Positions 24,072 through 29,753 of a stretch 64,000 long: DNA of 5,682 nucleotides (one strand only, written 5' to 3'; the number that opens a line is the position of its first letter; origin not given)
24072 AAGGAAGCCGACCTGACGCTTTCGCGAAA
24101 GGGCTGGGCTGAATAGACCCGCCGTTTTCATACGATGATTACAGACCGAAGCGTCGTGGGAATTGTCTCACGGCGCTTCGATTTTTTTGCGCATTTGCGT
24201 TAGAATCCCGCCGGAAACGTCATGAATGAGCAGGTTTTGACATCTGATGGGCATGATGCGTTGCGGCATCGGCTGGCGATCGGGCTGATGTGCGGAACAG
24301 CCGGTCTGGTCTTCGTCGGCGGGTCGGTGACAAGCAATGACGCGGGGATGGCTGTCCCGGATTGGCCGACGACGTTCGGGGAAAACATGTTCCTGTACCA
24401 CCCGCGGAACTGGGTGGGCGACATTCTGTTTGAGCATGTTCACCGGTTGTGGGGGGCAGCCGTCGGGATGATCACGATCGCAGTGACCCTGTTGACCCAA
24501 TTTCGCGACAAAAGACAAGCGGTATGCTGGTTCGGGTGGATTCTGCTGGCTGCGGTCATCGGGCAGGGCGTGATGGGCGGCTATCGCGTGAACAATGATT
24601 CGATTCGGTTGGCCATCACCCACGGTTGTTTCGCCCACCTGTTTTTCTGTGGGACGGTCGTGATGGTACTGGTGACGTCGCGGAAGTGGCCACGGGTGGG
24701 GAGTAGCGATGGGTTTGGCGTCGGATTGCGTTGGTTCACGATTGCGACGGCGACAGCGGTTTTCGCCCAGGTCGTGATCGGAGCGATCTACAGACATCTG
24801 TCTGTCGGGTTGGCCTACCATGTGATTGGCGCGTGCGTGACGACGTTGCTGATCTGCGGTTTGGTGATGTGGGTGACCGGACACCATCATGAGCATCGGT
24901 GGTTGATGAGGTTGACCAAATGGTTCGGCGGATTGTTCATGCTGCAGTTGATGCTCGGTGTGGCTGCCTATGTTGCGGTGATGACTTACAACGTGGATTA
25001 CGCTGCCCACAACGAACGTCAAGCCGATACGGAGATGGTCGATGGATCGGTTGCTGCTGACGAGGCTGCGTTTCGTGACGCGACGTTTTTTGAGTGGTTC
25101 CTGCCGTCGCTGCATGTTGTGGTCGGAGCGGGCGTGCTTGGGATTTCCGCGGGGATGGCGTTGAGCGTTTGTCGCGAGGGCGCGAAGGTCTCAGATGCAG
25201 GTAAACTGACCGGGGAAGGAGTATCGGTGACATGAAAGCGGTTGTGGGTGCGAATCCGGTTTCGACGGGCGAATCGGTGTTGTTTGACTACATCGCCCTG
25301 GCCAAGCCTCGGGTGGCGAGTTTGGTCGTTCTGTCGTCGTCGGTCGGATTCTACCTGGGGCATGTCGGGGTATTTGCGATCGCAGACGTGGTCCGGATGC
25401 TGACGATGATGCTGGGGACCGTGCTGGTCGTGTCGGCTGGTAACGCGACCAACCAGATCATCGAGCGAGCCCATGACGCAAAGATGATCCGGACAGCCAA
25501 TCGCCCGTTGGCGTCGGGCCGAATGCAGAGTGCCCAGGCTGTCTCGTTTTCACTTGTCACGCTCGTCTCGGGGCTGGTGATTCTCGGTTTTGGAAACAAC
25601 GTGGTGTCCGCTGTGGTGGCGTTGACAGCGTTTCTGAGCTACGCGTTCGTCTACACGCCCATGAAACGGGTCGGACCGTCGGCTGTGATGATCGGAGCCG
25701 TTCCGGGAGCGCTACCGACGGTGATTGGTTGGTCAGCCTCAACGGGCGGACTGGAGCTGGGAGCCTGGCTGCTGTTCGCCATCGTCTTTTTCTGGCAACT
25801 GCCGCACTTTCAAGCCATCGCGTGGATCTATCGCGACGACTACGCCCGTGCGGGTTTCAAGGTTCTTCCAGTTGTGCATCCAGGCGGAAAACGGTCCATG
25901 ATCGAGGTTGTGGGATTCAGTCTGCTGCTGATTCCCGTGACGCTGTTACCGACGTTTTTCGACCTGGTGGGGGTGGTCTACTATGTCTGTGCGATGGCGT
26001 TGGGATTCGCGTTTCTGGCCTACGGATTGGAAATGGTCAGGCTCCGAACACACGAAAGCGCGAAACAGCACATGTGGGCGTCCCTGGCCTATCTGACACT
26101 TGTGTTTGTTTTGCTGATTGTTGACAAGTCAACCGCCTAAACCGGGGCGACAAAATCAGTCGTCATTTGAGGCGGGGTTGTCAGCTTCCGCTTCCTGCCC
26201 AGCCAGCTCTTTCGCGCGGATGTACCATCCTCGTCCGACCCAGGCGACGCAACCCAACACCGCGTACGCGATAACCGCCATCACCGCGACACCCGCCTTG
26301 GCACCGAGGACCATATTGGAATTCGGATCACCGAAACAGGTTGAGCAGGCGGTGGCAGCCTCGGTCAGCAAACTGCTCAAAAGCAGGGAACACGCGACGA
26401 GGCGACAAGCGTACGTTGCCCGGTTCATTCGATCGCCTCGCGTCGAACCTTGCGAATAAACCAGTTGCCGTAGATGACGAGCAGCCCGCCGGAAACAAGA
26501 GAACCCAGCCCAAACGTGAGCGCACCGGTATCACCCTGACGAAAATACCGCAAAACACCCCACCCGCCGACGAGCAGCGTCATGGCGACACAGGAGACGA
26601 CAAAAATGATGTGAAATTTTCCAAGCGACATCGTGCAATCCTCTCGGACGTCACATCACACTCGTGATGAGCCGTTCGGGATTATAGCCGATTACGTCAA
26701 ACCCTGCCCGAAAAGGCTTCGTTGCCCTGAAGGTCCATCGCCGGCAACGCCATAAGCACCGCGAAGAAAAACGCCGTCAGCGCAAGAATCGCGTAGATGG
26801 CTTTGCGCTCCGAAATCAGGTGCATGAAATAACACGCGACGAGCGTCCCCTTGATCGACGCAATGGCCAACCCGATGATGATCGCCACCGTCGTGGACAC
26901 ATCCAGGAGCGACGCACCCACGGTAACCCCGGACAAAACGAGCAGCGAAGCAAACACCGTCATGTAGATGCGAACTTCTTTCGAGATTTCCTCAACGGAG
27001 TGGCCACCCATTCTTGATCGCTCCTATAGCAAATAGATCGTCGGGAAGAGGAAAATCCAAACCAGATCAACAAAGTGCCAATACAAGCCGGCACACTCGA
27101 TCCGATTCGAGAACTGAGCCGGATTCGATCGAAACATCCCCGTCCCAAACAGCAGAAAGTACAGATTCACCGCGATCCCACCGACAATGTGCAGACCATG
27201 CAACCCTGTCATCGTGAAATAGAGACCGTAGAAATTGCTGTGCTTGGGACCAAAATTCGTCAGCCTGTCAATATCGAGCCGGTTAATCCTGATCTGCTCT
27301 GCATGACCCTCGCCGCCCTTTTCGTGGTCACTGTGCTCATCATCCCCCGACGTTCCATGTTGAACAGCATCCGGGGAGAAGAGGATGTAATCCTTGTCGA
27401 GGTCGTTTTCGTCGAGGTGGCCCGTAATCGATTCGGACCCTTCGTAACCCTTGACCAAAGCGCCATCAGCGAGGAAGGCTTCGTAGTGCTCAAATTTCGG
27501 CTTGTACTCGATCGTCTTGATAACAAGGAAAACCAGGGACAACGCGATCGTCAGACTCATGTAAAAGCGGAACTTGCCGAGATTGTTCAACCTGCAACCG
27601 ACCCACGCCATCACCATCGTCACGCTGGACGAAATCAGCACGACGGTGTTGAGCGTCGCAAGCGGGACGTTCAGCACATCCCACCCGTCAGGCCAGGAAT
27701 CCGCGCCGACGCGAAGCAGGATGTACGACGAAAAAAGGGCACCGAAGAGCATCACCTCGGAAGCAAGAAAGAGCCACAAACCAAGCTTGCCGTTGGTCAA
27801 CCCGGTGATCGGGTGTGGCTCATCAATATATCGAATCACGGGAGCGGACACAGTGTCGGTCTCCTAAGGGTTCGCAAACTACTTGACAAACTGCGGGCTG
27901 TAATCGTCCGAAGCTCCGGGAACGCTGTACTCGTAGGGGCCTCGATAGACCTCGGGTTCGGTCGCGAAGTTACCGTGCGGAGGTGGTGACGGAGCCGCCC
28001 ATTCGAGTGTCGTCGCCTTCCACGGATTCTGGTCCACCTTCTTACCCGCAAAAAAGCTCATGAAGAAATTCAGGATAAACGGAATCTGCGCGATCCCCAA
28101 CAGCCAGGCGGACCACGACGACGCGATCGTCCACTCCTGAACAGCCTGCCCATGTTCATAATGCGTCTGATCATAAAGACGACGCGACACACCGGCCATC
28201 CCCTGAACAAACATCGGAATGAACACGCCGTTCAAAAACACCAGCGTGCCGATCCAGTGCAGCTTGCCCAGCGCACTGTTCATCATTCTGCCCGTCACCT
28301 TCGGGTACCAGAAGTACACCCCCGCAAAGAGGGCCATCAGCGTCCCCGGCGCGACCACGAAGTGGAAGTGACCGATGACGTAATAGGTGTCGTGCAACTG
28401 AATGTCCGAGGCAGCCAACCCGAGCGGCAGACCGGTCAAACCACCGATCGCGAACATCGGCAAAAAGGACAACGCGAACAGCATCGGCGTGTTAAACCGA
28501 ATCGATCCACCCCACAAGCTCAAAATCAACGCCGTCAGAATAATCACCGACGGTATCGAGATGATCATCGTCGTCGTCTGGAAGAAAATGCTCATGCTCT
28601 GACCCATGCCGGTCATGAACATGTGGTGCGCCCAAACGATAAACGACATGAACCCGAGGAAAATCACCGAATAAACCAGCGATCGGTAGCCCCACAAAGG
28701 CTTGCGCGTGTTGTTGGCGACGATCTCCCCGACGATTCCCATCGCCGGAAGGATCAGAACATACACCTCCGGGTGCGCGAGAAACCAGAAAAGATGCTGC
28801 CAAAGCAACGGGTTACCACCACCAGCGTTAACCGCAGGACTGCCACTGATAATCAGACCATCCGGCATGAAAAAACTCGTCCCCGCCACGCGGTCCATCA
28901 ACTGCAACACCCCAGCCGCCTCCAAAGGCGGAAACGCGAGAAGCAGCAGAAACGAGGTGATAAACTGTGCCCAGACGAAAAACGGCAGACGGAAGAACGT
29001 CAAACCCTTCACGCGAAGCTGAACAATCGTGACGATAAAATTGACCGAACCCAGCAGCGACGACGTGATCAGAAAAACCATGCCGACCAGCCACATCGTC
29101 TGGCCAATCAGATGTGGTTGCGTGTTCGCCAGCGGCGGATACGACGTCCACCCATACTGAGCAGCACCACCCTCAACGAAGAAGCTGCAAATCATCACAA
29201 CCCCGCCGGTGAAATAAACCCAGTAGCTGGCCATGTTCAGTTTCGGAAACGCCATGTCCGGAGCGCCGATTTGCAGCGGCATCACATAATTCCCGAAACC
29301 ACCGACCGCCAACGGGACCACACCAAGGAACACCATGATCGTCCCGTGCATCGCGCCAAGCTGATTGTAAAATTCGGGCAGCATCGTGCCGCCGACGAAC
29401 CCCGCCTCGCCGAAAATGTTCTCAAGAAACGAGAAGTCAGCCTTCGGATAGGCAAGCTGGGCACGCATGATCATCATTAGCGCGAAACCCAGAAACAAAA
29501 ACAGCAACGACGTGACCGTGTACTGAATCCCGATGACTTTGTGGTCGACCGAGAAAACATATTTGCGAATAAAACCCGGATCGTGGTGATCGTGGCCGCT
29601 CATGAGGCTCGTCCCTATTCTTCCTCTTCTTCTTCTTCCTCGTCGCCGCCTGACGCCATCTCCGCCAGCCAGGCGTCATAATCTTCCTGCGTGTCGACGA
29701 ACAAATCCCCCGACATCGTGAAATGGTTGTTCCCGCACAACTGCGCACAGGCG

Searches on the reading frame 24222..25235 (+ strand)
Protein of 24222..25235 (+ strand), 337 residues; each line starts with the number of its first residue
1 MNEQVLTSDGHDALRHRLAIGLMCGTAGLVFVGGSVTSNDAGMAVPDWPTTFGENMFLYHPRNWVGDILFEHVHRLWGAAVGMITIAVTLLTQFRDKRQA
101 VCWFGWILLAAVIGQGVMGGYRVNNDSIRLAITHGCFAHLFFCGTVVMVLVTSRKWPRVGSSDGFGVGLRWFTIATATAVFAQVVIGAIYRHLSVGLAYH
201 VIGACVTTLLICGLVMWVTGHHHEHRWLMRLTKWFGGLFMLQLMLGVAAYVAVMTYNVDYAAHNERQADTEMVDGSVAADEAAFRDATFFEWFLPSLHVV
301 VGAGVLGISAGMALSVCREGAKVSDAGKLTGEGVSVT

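Call 39: search_protein_families(library=pfam, proteins=[window:24222-25235:+], max_evalue=0.001)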
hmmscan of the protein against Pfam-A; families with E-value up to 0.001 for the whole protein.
window:24222-25235:+ (337 aa): 1 family
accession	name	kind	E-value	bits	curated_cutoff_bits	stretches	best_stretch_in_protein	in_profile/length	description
PF02628.20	COX15-CtaA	-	1.9e-13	50.6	29.9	1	17-199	2-213/322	Cytochrome oxidase assembly protein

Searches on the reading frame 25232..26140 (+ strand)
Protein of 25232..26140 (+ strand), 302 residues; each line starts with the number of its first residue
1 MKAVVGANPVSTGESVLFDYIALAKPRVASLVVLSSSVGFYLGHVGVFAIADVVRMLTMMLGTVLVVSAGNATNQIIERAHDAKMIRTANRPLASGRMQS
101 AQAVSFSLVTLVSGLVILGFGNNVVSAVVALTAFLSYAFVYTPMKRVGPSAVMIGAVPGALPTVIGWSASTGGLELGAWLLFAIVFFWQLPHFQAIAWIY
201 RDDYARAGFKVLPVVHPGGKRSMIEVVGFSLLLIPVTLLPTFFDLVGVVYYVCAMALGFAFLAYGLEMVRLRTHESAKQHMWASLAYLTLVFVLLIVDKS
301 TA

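Call 39: search_protein_families(library=pfam, proteins=[window:25232-26140:+], max_evalue=0.001)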
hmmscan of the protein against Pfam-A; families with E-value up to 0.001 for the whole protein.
window:25232-26140:+ (302 aa): 1 family
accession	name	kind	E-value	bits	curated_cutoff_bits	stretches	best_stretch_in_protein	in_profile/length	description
PF01040.23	UbiA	-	5.2e-51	173.8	34.2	1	34-282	3-247/250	UbiA prenyltransferase family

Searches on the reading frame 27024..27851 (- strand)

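Call 39: search_protein_families(library=pfam, proteins=[window:27024-27851:-], max_evalue=0.001)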
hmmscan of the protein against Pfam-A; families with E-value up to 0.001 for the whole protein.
window:27024-27851:- (275 aa): 1 family
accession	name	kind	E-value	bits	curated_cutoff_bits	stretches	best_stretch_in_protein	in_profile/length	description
PF00510.24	COX3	-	2.9e-18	67.1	23.8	2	206-274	189-255/258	Cytochrome c oxidase subunit III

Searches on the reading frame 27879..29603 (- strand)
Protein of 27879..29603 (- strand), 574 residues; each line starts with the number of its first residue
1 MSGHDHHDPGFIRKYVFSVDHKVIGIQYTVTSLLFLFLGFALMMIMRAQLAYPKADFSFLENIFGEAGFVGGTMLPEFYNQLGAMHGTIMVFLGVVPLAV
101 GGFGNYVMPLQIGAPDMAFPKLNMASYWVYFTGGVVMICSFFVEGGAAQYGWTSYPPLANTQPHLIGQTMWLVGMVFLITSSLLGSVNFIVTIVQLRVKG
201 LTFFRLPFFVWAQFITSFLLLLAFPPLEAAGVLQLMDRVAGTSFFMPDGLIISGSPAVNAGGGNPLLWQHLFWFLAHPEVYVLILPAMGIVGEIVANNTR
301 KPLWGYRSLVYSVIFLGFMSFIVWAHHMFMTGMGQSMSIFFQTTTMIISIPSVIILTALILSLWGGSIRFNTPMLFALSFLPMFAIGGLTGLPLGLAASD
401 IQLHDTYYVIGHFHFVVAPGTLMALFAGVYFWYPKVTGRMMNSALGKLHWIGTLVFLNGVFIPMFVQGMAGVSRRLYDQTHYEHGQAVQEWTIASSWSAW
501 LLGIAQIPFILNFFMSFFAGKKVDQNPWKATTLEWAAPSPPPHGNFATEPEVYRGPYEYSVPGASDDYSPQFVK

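Call 39: search_protein_families(library=pfam, proteins=[window:27879-29603:-], max_evalue=0.001)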
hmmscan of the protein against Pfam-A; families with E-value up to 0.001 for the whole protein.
window:27879-29603:- (574 aa): 1 family
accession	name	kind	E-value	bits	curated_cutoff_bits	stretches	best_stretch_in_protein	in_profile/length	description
PF00115.25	COX1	-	6e-131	437.7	34.8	1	24-500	2-435/436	Cytochrome C and Quinol oxidase polypeptide I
